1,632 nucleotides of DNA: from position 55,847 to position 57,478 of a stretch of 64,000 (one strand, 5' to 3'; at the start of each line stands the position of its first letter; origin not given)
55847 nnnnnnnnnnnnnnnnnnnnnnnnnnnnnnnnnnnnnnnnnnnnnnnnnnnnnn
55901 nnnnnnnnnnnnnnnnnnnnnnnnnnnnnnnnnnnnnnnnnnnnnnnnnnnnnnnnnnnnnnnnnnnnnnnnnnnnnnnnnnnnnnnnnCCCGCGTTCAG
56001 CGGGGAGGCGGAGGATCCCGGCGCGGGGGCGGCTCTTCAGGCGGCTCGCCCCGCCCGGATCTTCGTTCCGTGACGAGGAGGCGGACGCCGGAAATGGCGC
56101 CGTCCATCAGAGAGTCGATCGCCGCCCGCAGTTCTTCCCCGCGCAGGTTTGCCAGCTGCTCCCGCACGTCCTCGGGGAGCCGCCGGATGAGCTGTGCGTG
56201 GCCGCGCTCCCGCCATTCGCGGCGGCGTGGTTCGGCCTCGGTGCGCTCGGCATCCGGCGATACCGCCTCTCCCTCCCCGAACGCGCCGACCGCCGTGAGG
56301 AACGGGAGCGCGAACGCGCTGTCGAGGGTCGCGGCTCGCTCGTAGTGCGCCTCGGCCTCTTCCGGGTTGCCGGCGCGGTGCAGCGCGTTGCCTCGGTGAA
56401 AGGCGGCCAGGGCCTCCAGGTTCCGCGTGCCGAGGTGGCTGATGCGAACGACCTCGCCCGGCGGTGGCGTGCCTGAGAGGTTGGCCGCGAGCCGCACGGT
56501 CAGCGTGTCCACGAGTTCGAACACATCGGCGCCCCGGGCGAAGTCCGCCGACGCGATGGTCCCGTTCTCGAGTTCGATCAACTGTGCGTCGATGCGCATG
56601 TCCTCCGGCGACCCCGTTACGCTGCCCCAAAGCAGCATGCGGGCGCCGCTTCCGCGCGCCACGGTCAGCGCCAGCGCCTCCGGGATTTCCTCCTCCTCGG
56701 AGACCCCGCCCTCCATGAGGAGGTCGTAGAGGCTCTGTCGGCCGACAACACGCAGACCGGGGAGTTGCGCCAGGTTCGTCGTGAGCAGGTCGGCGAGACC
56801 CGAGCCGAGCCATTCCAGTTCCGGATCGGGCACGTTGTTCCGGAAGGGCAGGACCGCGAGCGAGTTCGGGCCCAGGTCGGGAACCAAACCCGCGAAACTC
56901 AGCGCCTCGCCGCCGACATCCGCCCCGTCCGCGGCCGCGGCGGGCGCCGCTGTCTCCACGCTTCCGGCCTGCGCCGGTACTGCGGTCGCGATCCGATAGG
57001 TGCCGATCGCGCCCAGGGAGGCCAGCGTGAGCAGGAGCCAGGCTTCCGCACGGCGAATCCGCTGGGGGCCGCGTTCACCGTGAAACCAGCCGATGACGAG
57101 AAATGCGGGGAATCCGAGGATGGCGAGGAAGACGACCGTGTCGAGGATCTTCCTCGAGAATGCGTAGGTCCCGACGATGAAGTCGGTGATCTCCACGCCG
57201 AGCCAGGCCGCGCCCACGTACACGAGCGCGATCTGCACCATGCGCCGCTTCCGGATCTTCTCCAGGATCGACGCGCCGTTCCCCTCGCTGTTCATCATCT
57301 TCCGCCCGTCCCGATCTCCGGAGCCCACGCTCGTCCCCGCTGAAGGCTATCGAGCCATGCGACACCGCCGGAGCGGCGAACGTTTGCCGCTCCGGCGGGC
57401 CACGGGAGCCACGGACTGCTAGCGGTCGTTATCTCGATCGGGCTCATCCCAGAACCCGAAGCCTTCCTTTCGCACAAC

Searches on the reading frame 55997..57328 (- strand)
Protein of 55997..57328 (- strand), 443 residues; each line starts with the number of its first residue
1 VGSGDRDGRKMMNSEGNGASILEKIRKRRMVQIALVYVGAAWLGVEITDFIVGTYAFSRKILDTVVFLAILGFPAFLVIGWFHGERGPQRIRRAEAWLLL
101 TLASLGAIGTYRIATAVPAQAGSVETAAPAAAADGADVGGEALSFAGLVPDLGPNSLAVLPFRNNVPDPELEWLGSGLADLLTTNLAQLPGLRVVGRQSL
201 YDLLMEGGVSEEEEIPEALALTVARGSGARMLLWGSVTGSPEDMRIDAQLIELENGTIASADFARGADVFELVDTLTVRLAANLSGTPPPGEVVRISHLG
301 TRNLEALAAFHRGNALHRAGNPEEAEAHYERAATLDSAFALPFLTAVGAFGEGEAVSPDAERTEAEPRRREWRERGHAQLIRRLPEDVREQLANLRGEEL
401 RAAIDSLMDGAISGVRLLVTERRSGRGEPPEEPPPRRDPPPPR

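Call 76: search_protein_families(library=pfam, proteins=[window:55997-57328:-])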
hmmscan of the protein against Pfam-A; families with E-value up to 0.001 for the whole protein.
window:55997-57328:- (443 aa): 3 families
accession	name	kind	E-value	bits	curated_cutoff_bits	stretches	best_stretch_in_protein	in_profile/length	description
PF07719.23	TPR_2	-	1.5e-05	25.2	27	1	306-336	1-31/34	Tetratricopeptide repeat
PF00515.34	TPR_1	-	2.7e-05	24.2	27.8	1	308-336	3-31/34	Tetratricopeptide repeat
PF13424.12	TPR_12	-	0.00083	19.9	30.1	0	300-335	39-74/77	Tetratricopeptide repeat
